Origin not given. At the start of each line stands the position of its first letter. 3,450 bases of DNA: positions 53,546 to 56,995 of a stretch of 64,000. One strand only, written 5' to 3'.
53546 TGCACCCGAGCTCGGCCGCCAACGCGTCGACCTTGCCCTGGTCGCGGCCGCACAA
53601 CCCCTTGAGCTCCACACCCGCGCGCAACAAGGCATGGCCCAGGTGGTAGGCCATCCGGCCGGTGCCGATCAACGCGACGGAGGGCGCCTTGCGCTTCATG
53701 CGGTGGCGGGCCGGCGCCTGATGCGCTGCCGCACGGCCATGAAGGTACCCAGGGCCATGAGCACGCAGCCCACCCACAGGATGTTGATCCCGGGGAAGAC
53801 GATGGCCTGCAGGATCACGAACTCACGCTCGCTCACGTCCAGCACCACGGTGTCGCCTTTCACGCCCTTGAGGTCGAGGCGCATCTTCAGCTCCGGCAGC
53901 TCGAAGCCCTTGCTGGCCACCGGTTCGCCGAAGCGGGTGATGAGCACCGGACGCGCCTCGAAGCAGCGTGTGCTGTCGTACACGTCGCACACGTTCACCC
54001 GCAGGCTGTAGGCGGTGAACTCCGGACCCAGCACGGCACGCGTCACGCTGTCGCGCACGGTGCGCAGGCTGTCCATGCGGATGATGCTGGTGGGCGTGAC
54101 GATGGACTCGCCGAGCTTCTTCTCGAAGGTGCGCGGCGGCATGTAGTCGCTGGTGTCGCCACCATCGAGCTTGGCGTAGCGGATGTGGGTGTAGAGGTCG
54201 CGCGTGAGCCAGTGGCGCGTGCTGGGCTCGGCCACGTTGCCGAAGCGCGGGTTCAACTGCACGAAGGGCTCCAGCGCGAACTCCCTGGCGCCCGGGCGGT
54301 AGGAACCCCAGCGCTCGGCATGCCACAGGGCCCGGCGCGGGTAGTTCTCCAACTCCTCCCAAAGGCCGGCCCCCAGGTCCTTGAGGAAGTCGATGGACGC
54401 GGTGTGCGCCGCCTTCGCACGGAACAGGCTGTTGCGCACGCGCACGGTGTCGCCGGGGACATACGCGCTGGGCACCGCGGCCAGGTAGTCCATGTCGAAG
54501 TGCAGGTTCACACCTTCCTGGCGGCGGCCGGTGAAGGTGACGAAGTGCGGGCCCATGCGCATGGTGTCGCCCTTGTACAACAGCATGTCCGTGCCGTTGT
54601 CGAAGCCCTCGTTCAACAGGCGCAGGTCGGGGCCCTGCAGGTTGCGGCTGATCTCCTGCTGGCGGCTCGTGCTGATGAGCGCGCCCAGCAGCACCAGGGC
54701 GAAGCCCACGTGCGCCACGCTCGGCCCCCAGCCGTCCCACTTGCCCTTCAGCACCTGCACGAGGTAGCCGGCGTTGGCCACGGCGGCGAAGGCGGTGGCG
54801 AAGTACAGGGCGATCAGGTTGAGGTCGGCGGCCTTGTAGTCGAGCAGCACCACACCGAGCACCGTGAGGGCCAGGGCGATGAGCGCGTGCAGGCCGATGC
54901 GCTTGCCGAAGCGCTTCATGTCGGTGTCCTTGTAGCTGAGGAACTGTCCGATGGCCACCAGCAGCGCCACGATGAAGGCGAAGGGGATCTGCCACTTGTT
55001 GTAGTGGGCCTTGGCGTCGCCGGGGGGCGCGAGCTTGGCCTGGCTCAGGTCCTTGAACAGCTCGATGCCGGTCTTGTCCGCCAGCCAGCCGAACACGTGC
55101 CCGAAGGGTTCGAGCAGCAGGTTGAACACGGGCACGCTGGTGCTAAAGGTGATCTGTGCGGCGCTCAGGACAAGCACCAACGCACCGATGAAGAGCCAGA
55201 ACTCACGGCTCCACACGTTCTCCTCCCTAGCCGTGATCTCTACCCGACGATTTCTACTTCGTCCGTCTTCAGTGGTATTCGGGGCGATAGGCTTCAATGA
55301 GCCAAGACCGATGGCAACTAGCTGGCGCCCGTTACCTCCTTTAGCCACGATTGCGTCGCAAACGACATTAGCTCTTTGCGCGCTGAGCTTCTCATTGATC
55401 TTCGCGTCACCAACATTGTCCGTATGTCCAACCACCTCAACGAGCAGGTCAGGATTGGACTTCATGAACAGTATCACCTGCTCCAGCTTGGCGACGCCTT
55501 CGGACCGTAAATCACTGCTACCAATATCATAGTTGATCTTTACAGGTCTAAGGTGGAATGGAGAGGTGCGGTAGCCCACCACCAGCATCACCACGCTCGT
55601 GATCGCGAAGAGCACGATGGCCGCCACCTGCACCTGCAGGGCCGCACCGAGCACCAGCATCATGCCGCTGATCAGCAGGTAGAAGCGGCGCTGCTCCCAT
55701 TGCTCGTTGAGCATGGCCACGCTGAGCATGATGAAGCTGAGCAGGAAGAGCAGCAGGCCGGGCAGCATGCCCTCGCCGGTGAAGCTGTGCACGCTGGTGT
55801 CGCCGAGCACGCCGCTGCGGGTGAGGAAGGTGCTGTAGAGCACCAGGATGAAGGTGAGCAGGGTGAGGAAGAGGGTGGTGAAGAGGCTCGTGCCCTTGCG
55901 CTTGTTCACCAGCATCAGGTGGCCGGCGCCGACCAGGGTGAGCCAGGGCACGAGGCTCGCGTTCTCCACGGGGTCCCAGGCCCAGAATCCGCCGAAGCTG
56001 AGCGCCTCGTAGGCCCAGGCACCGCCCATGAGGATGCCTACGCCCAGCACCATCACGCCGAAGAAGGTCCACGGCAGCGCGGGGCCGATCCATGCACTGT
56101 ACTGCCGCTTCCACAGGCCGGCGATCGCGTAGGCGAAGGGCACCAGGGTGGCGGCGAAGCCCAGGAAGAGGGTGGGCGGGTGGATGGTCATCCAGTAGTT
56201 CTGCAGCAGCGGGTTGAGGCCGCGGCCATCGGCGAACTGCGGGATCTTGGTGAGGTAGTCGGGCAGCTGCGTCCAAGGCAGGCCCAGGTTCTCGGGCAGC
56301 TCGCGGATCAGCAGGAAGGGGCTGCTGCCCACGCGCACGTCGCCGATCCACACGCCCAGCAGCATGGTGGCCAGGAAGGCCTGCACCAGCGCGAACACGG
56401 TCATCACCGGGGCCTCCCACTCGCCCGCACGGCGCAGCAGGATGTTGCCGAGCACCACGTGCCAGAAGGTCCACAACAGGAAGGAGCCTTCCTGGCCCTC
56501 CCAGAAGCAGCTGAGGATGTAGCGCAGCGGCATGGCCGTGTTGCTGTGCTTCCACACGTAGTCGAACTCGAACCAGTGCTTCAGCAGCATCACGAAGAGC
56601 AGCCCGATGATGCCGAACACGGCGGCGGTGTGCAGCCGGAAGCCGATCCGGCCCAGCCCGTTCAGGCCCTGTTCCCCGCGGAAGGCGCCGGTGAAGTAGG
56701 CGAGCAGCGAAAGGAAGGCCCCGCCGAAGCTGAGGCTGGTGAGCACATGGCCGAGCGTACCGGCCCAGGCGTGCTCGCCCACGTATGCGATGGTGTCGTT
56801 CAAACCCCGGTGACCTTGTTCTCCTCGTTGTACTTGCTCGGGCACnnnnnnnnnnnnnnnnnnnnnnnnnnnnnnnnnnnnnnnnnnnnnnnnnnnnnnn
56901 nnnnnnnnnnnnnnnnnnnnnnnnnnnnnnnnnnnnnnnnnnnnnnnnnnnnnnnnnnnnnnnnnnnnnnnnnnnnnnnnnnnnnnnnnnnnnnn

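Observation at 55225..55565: Lower-GC OmpA-like peptidoglycan-binding domain inserted in-frame between transmembrane helices of the heme lyase CcmF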

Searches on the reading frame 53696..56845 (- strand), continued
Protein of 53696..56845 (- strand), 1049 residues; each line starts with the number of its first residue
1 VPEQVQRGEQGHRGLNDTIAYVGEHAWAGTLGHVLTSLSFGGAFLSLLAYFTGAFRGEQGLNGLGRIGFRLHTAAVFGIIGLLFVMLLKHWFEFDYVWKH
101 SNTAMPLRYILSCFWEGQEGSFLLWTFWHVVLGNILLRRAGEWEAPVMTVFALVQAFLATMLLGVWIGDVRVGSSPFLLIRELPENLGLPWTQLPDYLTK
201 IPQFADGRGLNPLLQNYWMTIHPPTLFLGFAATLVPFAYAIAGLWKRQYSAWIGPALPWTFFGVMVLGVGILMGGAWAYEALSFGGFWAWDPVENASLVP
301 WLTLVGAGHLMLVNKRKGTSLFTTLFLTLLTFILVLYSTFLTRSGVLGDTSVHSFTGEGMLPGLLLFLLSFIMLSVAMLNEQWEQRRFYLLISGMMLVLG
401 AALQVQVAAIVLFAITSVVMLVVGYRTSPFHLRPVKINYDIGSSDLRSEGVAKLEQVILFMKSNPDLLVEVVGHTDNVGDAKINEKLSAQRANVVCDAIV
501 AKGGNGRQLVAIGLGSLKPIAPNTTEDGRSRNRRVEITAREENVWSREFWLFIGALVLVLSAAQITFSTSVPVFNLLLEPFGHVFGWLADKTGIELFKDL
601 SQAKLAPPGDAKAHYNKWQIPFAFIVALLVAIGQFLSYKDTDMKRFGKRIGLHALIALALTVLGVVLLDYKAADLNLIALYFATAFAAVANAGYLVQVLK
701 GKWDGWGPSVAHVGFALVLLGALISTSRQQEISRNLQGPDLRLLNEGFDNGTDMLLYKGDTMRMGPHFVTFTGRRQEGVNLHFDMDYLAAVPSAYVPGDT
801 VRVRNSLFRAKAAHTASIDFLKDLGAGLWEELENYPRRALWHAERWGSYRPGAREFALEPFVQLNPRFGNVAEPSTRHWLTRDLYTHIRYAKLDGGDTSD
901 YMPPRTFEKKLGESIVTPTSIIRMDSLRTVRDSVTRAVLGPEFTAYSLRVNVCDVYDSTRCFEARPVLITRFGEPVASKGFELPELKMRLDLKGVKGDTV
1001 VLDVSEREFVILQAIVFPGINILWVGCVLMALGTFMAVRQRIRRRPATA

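Call 59: fold_search(model_id=the predicted structure, library=pdb)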
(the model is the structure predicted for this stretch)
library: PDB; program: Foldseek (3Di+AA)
matches with E <= 10: 217; with E <= 0.001: 1
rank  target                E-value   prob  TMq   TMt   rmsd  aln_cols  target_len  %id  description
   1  6zmq                  9.5e-13  1.00  0.43  0.73   9.2      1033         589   17  Cytochrome c Heme Lyase CcmF (released 2021-05-19)
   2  7s9y                  1.0e-02  0.87  0.08  0.09  25.0       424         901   12  Helicobacter Hepaticus CcsBA Open Conformation (released 2021-12-22)
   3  9g8k_A                1.7e-02  0.38  0.10  0.12  26.6       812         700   11  Structure of K+-dependent Na+-PPase from Thermotoga maritima in complex with Ca2+ and Etidronate (released 2025-06-04)
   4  9g8k_B                4.3e-02  0.63  0.13  0.18  25.3       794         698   11  Structure of K+-dependent Na+-PPase from Thermotoga maritima in complex with Ca2+ and Etidronate (released 2025-06-04)
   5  6dj4                  1.2e-01  0.14  0.08  0.13  29.1       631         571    8  Crystal Structure of Bacillus thuringiensis Cry1A.105 Tryptic Core (released 2018-09-12)
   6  4av3_B                1.3e-01  0.41  0.14  0.18  25.8       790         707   12  Crystal structure of Thermotoga Maritima sodium pumping membrane integral pyrophosphatase with metal ions in active si (released 2012-08-08)
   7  6owk                  1.9e-01  0.08  0.06  0.09  28.7       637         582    9  Crystal structure of a Bacillus thuringiensis Cry1B.867 tryptic core variant (released 2019-06-19)
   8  8b37_A                2.1e-01  0.16  0.11  0.14  26.8       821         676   10  Crystal structure of Pyrobaculum aerophilum potassium-independent proton pumping membrane integral pyrophosphatase in  (released 2024-01-17)
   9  7nkz_A                2.3e-01  0.63  0.15  0.27  14.6       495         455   13  Cryo-EM structure of the cytochrome bd oxidase from M. tuberculosis at 2.5 A resolution (released 2021-09-22)
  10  5doq_A                2.9e-01  0.63  0.14  0.27  14.3       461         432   10  The structure of bd oxidase from Geobacillus thermodenitrificans (released 2016-05-04)
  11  4w8j                  3.0e-01  0.09  0.07  0.07  28.9       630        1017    8  Structure of the full-length insecticidal protein Cry1Ac reveals intriguing details of toxin packaging into in vivo form (released 2014-09-17)
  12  1ciy                  3.4e-01  0.11  0.08  0.13  29.0       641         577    7  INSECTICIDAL TOXIN: STRUCTURE AND CHANNEL FORMATION (released 1997-01-27)
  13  4arx_B                3.8e-01  0.12  0.09  0.14  28.5       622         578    8  Lepidoptera-specific toxin Cry1Ac from Bacillus thuringiensis ssp. kurstaki HD-73 (released 2013-05-15)
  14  9kgz                  3.9e-01  0.93  0.06  0.34  12.8       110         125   14  Crystal structure of a de novo designed monomeric mainly-beta protein B10 (monoclinic) (released 2025-07-02)
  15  8xpq_A                4.3e-01  0.12  0.10  0.10  30.1       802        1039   11  Structure of the sea urchin spSLC9C1 in state-2 w/o cAMP dimer (released 2024-07-17)
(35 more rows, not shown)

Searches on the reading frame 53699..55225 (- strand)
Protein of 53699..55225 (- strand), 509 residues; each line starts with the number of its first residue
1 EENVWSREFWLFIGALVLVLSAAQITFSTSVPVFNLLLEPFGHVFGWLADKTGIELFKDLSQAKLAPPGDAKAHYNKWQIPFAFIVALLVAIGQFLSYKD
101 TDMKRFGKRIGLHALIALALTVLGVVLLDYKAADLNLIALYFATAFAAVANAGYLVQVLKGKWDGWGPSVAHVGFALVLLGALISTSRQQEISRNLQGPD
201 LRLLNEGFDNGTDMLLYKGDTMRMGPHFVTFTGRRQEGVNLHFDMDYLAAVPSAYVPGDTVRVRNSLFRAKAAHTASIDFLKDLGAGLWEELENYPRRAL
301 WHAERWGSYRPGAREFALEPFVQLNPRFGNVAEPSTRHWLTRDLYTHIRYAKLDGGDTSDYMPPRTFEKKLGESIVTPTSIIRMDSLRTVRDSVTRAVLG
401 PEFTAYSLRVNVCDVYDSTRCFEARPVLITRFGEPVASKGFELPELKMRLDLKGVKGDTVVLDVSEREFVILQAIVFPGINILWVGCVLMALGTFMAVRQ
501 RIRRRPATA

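Call 26: find_related_loci(query=window:53699-55225:-, collection=genome_contigs, flank=3000)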
Query window:53699-55225:- (509 aa) in genome_contigs; peptide patterns used: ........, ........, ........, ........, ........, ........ (x = any residue, [..] = any of these).
97 stretches matched a pattern; 25 encode a relative of the query (tblastn E <= 1e-3); 25 distinct loci.
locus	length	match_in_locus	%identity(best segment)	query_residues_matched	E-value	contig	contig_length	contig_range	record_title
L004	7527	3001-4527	86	1-509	0e+0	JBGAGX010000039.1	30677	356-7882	MAG: Flavobacteriales bacterium isolate MAG_MBR_H125.12 MBRH125-12_opera_contig_3419, whole genome shotgun sequence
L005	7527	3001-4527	79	1-509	0e+0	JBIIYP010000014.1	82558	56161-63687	MAG: Flavobacteriales bacterium isolate ME2005-10-10_3300044625_group2_bin128 Rohwer_bin943_scaffold_88_c1, whole genome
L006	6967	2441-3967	78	1-509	0e+0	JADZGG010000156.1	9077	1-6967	MAG: Flavobacteriales bacterium isolate SJ97 c_000000657210, whole genome shotgun sequence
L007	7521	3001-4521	61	1-509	0e+0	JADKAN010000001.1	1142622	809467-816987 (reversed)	MAG: Flavobacteriales bacterium isolate Mari_18-Q3-R65-66_BAT3C.397 tig00000579-10-11389970, whole genome shotgun sequen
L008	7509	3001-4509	62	1-505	0e+0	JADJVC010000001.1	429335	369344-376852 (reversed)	MAG: Flavobacteriales bacterium isolate Hirt_18-Q3-R61-65_MAXAC.366 tig00001170-10-4293130, whole genome shotgun sequenc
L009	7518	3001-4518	59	1-507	0e+0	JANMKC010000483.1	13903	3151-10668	MAG: Flavobacteriales bacterium isolate OTE_64_metabat_257 OTE_64_k141_1440395, whole genome shotgun sequence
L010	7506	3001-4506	60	1-498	0e+0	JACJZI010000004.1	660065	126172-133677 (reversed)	MAG: Flavobacteriales bacterium isolate HK-STAS-BACT-60 HK-STAS-BACT-60_4, whole genome shotgun sequence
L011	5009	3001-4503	60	1-503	0e+0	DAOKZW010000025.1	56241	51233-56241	MAG TPA_asm: Flavobacteriales bacterium isolate AMR_MDS_0060 NODE_359_length_56241_cov_11.408233, whole genome shotgun s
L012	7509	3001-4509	58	1-505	0e+0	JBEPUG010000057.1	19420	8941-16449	MAG: Flavobacteriales bacterium isolate 22E.concoct.115 NODE_2357_length_19420_cov_6.040021, whole genome shotgun sequen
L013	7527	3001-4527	61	1-509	0e+0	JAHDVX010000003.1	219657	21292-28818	MAG: Flavobacteriales bacterium isolate BAC5 NODE_169_length_219657_cov_9.508420, whole genome shotgun sequence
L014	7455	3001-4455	59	1-504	0e+0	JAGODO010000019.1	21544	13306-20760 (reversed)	MAG: Flavobacteriales bacterium isolate Go_SlAct_bin_91 Go_SlAct_8907_length_21544_cov_6.143531, whole genome shotgun se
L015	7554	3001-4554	54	1-509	0e+0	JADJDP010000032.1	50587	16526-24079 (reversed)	MAG: Flavobacteriales bacterium isolate Aved_18-Q3-R54-62_MAXAC.228_sub tig00044142-10-509080, whole genome shotgun sequ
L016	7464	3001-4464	58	1-507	0e+0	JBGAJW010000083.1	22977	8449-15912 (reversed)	MAG: Flavobacteriales bacterium isolate MAG_AAO_H125.21 AAOH125-21_opera_contig_4339, whole genome shotgun sequence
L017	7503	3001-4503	59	1-503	0e+0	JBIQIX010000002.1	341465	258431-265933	MAG: Flavobacteriales bacterium isolate mag.25f NODE_14_length_341465, whole genome shotgun sequence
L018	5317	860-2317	58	1-505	0e+0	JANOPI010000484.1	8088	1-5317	MAG: Flavobacteriales bacterium isolate VAR_4_metabat_71 VAR_4_k141_2505347, whole genome shotgun sequence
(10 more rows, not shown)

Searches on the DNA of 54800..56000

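Call 64: search_rna_families(source=window, start=54800, end=56000, threshold=evalue, max_evalue=1)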
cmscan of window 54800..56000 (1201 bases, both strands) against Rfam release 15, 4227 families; matches with E-value up to 1: 1.
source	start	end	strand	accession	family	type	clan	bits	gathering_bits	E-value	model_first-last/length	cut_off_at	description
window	55291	55308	-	RF01330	CRISPR-DR16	Gene; CRISPR;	-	18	35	0.55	1-37/37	no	CRISPR RNA direct repeat element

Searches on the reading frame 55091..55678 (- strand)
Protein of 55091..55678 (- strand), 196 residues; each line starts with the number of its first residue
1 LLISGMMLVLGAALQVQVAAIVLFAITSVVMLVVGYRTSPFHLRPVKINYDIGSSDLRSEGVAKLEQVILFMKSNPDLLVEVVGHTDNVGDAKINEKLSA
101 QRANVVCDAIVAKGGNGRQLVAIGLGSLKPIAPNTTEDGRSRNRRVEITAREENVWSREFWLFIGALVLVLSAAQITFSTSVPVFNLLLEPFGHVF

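Call 54: find_homologous_proteins(query=window:55091-55678:-, max_evalue=1e-8)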
Query window:55091-55678:- (196 aa): 64 proteins with E <= 1e-8 among 852 candidates.
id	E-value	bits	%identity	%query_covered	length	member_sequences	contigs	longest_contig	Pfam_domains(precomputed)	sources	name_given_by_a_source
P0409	1.3e-19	89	45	64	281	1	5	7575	PF00691.26,PF05359.17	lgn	-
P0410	1.5e-19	88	43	52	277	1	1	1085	PF00691.26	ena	-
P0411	2.9e-19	87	47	53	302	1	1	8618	PF00691.26,PF05359.17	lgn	-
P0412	7.8e-19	86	47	53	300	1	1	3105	PF00691.26,PF05359.17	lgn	-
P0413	5.6e-18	83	45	53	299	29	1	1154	PF00691.26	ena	-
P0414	1.7e-17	82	45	53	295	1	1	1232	PF00691.26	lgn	-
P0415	2.2e-17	81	46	51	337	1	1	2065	PF00691.26,PF07676.19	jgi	-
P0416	3.7e-17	81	44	53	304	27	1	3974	PF00691.26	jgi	jgi:outer membrane protein OmpA-like peptidoglycan-associated protein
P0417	2.2e-16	78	43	52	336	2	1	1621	PF00691.26,PF07676.19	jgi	jgi:outer membrane protein OmpA-like peptidoglycan-associated protein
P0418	2.7e-16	78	48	53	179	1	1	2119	PF00691.26,PF05359.17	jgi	jgi:outer membrane protein OmpA-like peptidoglycan-associated protein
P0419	5.5e-16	77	43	51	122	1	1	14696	PF00691.26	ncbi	-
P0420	1.2e-15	76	45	52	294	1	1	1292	PF00691.26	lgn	-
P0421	3.0e-15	74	44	52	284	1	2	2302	PF00691.26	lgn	-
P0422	3.8e-15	74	41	52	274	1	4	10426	PF00691.26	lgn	-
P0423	8.2e-15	73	46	52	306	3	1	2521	PF00691.26,PF05359.17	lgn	-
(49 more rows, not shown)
